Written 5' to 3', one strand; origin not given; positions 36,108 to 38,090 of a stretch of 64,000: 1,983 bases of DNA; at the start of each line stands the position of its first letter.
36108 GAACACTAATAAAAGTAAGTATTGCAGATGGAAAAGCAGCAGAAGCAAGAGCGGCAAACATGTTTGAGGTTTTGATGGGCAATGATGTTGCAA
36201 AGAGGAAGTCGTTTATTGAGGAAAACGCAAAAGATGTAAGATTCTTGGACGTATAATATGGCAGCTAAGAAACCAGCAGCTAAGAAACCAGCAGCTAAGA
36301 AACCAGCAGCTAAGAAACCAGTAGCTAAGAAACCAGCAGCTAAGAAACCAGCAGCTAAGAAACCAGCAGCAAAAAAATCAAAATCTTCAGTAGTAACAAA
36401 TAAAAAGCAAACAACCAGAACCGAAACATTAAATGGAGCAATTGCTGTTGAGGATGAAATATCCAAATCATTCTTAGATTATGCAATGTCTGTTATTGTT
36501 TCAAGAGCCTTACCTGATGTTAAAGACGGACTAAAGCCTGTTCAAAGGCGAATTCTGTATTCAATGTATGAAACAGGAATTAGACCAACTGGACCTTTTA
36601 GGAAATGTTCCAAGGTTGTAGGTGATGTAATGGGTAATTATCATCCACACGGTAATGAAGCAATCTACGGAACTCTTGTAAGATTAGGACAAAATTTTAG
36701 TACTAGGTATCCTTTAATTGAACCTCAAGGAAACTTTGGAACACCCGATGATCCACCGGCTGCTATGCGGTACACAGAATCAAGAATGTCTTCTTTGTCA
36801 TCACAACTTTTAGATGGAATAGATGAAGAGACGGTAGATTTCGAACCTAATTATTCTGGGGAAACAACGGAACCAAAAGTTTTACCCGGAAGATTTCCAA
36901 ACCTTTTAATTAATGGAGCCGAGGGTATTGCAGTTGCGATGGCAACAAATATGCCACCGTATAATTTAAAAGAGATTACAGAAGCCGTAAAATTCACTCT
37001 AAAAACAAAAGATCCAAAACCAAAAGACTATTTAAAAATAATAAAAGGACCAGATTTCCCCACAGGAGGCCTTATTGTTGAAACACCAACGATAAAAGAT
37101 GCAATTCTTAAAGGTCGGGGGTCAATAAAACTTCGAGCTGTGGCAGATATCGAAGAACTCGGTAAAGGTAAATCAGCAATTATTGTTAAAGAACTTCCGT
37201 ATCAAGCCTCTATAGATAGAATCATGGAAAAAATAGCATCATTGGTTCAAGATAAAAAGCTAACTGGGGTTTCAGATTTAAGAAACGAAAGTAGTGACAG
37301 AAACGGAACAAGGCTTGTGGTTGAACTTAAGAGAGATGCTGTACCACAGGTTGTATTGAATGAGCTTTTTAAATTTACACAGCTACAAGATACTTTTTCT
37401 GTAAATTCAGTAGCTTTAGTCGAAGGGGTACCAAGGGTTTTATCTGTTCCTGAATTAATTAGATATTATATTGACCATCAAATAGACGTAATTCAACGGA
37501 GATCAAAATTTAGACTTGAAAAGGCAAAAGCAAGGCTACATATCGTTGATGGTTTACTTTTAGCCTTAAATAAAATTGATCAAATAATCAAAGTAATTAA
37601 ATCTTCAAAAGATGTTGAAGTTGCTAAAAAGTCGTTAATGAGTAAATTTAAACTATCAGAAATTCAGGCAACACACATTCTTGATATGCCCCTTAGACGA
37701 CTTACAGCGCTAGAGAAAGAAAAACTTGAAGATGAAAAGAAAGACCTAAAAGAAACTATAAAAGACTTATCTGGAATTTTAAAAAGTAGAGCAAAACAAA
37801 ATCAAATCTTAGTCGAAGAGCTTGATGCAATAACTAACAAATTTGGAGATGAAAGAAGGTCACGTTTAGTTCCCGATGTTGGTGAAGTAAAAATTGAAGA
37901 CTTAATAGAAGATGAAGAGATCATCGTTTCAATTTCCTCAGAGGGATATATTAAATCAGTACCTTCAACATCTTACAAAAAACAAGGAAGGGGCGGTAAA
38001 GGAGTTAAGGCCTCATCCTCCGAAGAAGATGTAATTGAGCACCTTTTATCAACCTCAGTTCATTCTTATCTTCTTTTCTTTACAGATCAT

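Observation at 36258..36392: GyrA carries an N-terminal histone-H1/HupB-like (AAKKP)8 lysine-repeat tail encoded by a 15-bp tandem DNA repeat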

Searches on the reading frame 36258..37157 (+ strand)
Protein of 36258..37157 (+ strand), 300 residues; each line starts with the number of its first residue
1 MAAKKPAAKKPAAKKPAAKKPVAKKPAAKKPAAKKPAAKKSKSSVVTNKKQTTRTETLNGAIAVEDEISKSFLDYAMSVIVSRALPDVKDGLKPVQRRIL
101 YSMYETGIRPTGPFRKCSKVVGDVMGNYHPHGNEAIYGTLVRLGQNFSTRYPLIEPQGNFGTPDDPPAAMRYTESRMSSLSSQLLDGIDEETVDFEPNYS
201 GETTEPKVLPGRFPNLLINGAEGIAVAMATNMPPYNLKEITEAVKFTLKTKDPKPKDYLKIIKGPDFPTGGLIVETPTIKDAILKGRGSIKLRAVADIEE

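Call 31: find_related_loci(query=window:36258-37157:+, collection=metagenome_contigs, flank=1500)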
Query window:36258-37157:+ (300 aa) in metagenome_contigs; peptide patterns used: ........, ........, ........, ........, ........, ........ (x = any residue, [..] = any of these).
600 stretches matched a pattern (row limit reached: there are more); 454 encode a relative of the query (tblastn E <= 1e-3); the best 80 are kept; 80 distinct loci.
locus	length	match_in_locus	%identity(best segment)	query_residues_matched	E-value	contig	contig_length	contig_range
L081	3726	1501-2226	97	59-300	3e-164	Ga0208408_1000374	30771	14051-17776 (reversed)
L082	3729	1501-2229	96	58-300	4e-164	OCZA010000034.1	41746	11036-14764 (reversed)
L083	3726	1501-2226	93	59-300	3e-160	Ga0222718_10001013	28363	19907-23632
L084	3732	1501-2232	91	57-300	1e-158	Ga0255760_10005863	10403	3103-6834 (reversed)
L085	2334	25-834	89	12-300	7e-165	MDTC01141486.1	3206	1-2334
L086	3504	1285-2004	69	61-300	8e-119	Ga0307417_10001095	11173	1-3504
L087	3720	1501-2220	65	61-300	4e-110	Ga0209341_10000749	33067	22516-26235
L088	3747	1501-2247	62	53-300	9e-109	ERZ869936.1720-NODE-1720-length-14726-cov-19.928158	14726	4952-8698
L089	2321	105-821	64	62-300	7e-111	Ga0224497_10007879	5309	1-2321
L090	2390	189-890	65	67-300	1e-111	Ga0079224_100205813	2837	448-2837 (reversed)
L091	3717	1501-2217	63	62-300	3e-108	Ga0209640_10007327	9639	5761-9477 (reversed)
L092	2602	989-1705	63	62-300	4e-112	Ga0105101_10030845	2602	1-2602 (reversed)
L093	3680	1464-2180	62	62-300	9e-109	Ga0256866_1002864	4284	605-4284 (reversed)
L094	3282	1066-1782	62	62-300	2e-108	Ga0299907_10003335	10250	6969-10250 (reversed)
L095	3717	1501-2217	62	62-300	1e-107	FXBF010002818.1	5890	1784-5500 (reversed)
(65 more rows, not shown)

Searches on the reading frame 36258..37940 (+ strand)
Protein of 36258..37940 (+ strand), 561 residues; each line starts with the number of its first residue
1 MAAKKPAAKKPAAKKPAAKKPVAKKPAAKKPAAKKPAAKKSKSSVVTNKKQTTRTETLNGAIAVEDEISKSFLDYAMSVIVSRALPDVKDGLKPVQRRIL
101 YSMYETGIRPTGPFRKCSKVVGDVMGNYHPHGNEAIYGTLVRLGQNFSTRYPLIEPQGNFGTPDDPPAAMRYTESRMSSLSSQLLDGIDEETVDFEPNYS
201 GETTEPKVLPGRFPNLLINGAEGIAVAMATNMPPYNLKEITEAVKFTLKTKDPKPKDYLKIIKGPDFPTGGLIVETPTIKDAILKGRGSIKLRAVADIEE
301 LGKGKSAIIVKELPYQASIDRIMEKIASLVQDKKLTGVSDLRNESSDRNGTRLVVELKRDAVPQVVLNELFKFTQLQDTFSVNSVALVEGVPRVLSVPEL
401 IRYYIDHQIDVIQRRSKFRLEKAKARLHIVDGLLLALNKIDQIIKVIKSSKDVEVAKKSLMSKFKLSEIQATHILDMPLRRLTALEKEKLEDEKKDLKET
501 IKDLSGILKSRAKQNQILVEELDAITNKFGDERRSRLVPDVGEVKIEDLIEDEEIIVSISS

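Call 27: search_solved_structures(query=window:36258-37940:+, max_evalue=1e-50, show_alignments=1)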
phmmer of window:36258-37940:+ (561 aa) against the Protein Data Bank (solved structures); distinct sequences matched with E-value up to 1e-50: 46.
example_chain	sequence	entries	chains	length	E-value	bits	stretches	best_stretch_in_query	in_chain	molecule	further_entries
8s7k_C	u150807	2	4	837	1e-164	552.4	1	62-560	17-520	DNA gyrase subunit A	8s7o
5bta_A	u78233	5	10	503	8.8e-161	539.4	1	62-538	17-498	DNA gyrase subunit A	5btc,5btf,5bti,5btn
5bs8_A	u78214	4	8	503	1.2e-160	539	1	62-538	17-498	DNA gyrase subunit A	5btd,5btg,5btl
3ifz_A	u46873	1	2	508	1.3e-160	538.9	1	62-538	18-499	DNA gyrase subunit A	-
9foy_A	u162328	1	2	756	4.3e-160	537.2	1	62-538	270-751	DNA gyrase subunit B,DNA gyrase subunit A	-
7ugw_A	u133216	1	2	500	5.5e-160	536.8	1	62-538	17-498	DNA gyrase subunit A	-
6gau_A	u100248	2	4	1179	1.6e-159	535.3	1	62-538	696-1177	DNA gyrase subunit B,DNA gyrase subunit A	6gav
3ilw_A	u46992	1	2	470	5.3e-154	517.1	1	78-538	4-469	DNA gyrase subunit A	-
4ddq_A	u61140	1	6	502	2e-152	511.8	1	62-551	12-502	DNA gyrase subunit A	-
6fqm_A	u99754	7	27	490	1.5e-150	505.7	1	64-537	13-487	DNA gyrase subunit A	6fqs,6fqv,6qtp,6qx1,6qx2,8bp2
5cdn_A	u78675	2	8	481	1.6e-150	505.6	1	65-536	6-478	DNA gyrase subunit A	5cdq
5cdm_A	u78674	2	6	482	1.7e-150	505.5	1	65-536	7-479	DNA gyrase subunit A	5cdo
5npp_B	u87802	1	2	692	4.6e-150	504.1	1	64-537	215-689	DNA gyrase subunit B,DNA gyrase subunit B,DNA gyrase subunit A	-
5iwi_A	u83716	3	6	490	5.1e-150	503.9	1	64-537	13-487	DNA gyrase subunit A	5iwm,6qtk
2xco_A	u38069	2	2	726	5.3e-150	503.9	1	64-537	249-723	DNA GYRASE SUBUNIT B, DNA GYRASE SUBUNIT A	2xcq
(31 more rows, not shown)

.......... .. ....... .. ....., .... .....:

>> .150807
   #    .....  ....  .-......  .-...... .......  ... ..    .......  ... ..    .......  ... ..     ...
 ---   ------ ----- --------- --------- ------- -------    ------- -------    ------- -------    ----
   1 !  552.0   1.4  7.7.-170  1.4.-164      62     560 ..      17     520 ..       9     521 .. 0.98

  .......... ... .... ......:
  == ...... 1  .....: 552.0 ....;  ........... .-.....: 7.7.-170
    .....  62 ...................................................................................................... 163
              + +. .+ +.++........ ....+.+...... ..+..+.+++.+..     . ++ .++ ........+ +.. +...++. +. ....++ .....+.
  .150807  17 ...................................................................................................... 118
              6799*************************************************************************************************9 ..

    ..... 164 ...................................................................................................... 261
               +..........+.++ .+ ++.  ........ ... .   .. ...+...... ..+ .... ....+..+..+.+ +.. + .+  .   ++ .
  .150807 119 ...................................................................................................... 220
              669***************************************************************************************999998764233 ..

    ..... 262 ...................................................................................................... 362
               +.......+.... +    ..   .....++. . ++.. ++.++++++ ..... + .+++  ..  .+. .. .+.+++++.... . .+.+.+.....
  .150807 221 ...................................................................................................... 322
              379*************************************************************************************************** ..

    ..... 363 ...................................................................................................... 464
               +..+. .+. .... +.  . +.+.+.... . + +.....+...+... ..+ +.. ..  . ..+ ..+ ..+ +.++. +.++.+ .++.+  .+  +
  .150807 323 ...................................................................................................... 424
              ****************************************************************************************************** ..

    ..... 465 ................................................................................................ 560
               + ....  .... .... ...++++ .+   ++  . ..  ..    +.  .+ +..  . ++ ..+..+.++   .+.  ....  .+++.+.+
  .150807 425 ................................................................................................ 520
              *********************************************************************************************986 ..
